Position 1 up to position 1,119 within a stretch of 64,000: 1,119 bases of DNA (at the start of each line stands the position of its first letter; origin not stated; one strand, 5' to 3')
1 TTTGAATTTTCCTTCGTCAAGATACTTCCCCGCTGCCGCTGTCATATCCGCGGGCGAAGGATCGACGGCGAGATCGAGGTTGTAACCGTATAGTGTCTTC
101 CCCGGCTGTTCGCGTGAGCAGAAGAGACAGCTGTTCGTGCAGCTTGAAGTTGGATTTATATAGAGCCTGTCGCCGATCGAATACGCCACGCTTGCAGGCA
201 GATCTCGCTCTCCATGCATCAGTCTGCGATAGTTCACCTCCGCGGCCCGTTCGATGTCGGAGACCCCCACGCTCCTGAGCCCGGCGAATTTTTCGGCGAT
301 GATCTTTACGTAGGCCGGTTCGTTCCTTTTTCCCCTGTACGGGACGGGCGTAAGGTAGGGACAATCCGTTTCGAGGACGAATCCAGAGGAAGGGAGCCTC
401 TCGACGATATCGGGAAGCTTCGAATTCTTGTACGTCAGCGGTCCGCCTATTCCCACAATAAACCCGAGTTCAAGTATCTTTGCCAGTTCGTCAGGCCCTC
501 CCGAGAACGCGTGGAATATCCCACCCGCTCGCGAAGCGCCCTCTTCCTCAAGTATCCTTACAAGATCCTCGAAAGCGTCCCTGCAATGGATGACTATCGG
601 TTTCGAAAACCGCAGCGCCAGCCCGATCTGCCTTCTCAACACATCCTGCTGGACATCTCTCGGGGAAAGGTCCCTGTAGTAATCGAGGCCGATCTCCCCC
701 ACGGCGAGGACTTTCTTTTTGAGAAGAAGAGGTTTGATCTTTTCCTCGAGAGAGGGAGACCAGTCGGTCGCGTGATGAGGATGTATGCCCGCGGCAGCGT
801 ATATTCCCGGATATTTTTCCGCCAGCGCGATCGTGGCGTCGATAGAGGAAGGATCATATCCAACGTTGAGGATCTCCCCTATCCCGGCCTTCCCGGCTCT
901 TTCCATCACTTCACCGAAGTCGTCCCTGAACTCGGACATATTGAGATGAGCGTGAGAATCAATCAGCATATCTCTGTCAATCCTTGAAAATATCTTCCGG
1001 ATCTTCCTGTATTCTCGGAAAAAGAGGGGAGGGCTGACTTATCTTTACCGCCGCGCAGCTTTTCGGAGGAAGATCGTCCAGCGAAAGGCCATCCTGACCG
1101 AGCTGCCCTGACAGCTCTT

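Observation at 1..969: TatD hydrolase fused in frame to a radical SAM domain, truncated by the window edge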

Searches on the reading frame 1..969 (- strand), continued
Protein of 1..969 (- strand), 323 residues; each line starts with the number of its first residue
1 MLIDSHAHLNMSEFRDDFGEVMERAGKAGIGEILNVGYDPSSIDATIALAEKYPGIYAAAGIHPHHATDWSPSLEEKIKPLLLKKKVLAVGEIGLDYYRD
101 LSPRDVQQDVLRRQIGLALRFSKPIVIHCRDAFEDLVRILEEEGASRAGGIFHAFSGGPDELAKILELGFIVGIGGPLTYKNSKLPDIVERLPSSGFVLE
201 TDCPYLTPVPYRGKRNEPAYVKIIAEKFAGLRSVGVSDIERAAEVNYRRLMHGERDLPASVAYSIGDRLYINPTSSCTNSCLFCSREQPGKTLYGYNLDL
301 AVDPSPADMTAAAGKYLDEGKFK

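Call 11: search_protein_families(library=pfam, proteins=[P0001, L001:11403-11810:+, L001:12716-14683:+, L001:14693-15259:+, L001:15366-15959:+], max_evalue=0.01)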
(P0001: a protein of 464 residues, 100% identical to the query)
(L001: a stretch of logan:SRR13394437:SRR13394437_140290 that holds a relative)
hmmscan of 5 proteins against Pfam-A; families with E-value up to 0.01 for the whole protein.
P0001 (464 aa): 2 families
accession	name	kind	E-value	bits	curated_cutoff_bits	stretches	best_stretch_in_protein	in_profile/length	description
PF01026.27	TatD_DNase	-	4.2e-77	259.4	27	1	3-251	1-252/253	TatD related DNase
PF04055.27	Radical_SAM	-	3.1e-16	60.4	29.5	1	271-440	1-161/166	Radical SAM superfamily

L001:11403-11810:+ (135 aa): 4 families
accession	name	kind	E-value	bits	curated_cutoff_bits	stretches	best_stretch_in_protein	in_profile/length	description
PF13240.11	Zn_Ribbon_1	-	0.00013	22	25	1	112-132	1-21/23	zinc-ribbon domain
PF24460.1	DUF7575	-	0.00055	19.7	28.5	0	113-133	6-26/28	Domain of unknown function (DUF7575)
PF12773.13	DZR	-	0.0014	19.1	27.3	1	112-131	26-45/45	Double zinc ribbon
PF06689.19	zf-C4_ClpX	-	0.0051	17.1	27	0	17-39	2-27/39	ClpX C4-type zinc finger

L001:12716-14683:+ (655 aa): 0 families

L001:14693-15259:+ (188 aa): 0 families

L001:15366-15959:+ (197 aa): 0 families

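Call 20: find_encoding_contigs(protein=P0066, flank=6000, max_places=2)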
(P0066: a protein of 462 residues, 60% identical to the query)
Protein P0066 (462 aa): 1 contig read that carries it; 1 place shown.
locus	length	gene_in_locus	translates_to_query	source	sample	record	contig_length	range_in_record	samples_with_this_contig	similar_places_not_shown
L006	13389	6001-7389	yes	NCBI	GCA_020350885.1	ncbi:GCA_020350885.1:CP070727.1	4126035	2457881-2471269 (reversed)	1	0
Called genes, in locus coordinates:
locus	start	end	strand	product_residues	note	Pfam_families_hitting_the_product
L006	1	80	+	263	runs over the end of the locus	PF00005:ABC_tran, PF13304:AAA_21 (faint)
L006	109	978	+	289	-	PF18075:FtsX_ECD, PF02687:FtsX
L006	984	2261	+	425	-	PF24568:CC_PcsB, PF01551:Peptidase_M23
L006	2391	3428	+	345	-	PF13177:DNA_pol3_delta2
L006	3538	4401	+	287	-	PF04468:PSP1, PF28472:PSP1_3rd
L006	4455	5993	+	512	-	PF00133:tRNA-synt_1, PF01406:tRNA-synt_1e (faint), PF09334:tRNA-synt_1g, PF00133:tRNA-synt_1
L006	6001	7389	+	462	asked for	PF01026:TatD_DNase, PF04055:Radical_SAM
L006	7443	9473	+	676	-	PF00989:PAS, PF08448:PAS_4, PF13426:PAS_9, PF00989:PAS, PF08448:PAS_4, PF13188:PAS_8, PF13426:PAS_9, PF08447:PAS_3, +5 more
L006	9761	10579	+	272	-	PF00398:RrnaAD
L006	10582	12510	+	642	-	-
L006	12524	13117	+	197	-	-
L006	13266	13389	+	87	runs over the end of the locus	-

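Call 41: predict_structure(alignment_id=A3)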
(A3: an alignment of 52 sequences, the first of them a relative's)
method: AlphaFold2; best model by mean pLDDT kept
length: 464 residues; sequences in the alignment: 52
mean_pLDDT: 91.9   pTM: 0.91
mean pLDDT of the five models: 91.9, 91.7, 90.4, 90.4, 90.3
residues with pLDDT >= 90: 370; 70-90: 72; 50-70: 11; < 50: 11
segments of 3 or more residues with pLDDT < 50: 207-213, 461-464
pLDDT, mean of each block of 10 residues (from residue 1): 95 87 94 96 95 96 97 98 98 93 96 98 97 97 97 91 94 90 89 94 59 69 95 96 97 92 95 89 84 93 95 92 88 87 93 94 94 96 95 92 92 98 96 95 98 84 39
secondary structure, 60 per line:
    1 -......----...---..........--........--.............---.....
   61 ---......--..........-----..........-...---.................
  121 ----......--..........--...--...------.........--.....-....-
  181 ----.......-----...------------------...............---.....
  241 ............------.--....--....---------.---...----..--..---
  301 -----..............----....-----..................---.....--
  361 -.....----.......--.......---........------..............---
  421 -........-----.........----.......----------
elements in order: E2-7 H18-27 E30-37 H40-52 E56-60 H64-69 H72-81 E87-96 H104-120 E125-130 H133-142 E150-152 H159-167 E170-174 H176-179 H185-191 E197-199 H218-232 H236-252 E262-265 E268-271 H306-319 E324-327 H333-350 E354-358 H362-366 H371-377 E380-386 H390-396 H404-417 E422-429 H435-443 E448-454

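Call 46: fold_search(model_id=the predicted structure, library=pdb)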
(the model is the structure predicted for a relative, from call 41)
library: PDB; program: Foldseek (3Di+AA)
matches with E <= 10: 1657; with E <= 0.001: 70
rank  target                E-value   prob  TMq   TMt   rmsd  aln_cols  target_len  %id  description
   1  6l25_B                1.5e-24  1.00  0.53  0.95   1.6       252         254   42  Deoxyribonuclease from Staphylococcus aureus (released 2020-05-13)
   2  6l25_A                8.5e-24  1.00  0.53  0.95   1.6       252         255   42  Deoxyribonuclease from Staphylococcus aureus (released 2020-05-13)
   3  2gzx_A                2.0e-22  1.00  0.53  0.95   1.6       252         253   41  Crystal Structure of the TatD deoxyribonuclease MW0446 from Staphylococcus aureus. Northeast Structural Genomics Conso (released 2006-07-11)
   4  1j6o                  3.9e-21  1.00  0.52  0.91   1.9       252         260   37  Crystal structure of TatD-related deoxyribonuclease (TM0667) from Thermotoga maritima at 1.8 A resolution (released 2002-10-30)
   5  1yix_A                1.0e-18  1.00  0.51  0.88   2.3       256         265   32  Crystal structure of YCFH, TATD homolog from Escherichia coli K12, at 1.9 A resolution (released 2005-01-25)
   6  1zzm                  3.1e-18  1.00  0.51  0.90   2.0       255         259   32  Crystal structure of YJJV, TATD Homolog from Escherichia coli k12, at 1.8 A resolution (released 2005-06-28)
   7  3rcm                  4.5e-18  1.00  0.52  0.85   5.0       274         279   31  crystal structure of EFI target 500140:TatD family hydrolase from Pseudomonas putida (released 2011-04-20)
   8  1xwy                  8.3e-18  1.00  0.52  0.91   2.0       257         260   28  Crystal structure of tatD deoxyribonuclease from Escherichia coli K12 at 2.0 A resolution (released 2005-01-25)
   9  4p5u                  9.7e-18  1.00  0.52  0.91   2.2       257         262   28  Crystal structure of TatD (released 2014-08-27)
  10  2xio                  2.0e-16  1.00  0.51  0.80   2.7       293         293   22  Structure of putative deoxyribonuclease TATDN1 isoform a (released 2010-07-14)
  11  8efg                  2.0e-16  1.00  0.51  0.78   2.8       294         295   22  Crystal structure of human TATDN1 bound to dAMP and two zinc ions (released 2023-02-22)
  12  2y1h_A                2.4e-15  1.00  0.49  0.85   2.5       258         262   29  Crystal structure of the human TatD-domain protein 3 (TATDN3) (released 2010-12-29)
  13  2y1h_B                5.9e-15  1.00  0.48  0.82   2.9       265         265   29  Crystal structure of the human TatD-domain protein 3 (TATDN3) (released 2010-12-29)
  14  3ipw                  4.0e-13  1.00  0.51  0.77   2.7       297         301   22  Crystal structure of hydrolase TatD family protein from Entamoeba histolytica (released 2009-09-01)
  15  3e2v_A                2.9e-12  1.00  0.48  0.61   4.7       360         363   18  Crystal structure of an uncharacterized amidohydrolase from Saccharomyces cerevisiae (released 2008-08-26)
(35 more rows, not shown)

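Call 61: list_cluster_members(proteins=[P0001])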
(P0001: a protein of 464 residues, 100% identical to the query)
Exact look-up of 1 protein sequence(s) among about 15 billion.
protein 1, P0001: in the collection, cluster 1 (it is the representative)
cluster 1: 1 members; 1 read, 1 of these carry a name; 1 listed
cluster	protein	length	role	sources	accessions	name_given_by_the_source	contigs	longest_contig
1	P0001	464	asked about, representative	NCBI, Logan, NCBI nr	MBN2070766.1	MAG: YchF/TatD family DNA exonuclease [Candidatus Krumholzibacteriota bacterium] | YchF/TatD family DNA exonuclease [Candidatus Krumholzibacteriota bacterium]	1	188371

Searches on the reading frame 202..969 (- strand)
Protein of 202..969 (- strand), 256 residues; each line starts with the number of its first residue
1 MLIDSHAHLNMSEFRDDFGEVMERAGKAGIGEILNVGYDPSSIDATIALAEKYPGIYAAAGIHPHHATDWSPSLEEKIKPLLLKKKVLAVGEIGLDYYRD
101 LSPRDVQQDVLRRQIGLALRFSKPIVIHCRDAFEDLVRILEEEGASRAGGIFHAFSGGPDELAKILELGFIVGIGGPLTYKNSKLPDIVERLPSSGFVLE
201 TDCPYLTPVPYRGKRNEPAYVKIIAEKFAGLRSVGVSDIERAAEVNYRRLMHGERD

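Call 25: search_solved_structures(query=window:202-969:-, max_evalue=1e-10)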
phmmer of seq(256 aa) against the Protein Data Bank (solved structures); distinct sequences matched with E-value up to 1e-10: 14.
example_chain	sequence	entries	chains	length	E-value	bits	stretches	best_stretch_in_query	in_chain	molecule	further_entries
2gzx_A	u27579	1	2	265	4.5e-63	216.6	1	1-247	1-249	putative TatD related DNase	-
6l25_A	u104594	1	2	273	5.3e-63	216.3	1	1-246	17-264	Deoxyribonuclease YcfH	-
1j6o_A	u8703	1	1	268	8.1e-55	189.5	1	2-251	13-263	TatD-related deoxyribonuclease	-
1yix_A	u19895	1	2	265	1.5e-40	142.8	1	2-253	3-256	deoxyribonuclease ycfH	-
1zzm_A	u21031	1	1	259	4.4e-37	131.4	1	2-239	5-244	putative deoxyribonuclease yjjV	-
3rcm_A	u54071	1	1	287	1.9e-35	126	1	2-228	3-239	TatD family hydrolase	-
1xwy_A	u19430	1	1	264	2.5e-33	119.1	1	3-248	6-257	Deoxyribonuclease tatD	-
4pe8_A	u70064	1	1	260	2.9e-33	118.9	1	4-248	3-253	Tat-linked quality control protein TatD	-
4p5u_A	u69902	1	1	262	3e-33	118.9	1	4-248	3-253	Tat-linked quality control protein TatD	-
2y1h_A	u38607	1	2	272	4e-28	102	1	2-246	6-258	PUTATIVE DEOXYRIBONUCLEASE TATDN3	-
8efg_A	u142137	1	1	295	8.6e-19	71.5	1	11-206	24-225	Deoxyribonuclease TATDN1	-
2xio_A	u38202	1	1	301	2.3e-18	70.1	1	11-206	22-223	PUTATIVE DEOXYRIBONUCLEASE TATDN1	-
3ipw_A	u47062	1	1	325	1.9e-17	67.1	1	15-206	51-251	Hydrolase TatD family protein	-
3gg7_A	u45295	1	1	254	4.3e-13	52.8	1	2-252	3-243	uncharacterized metalloprotein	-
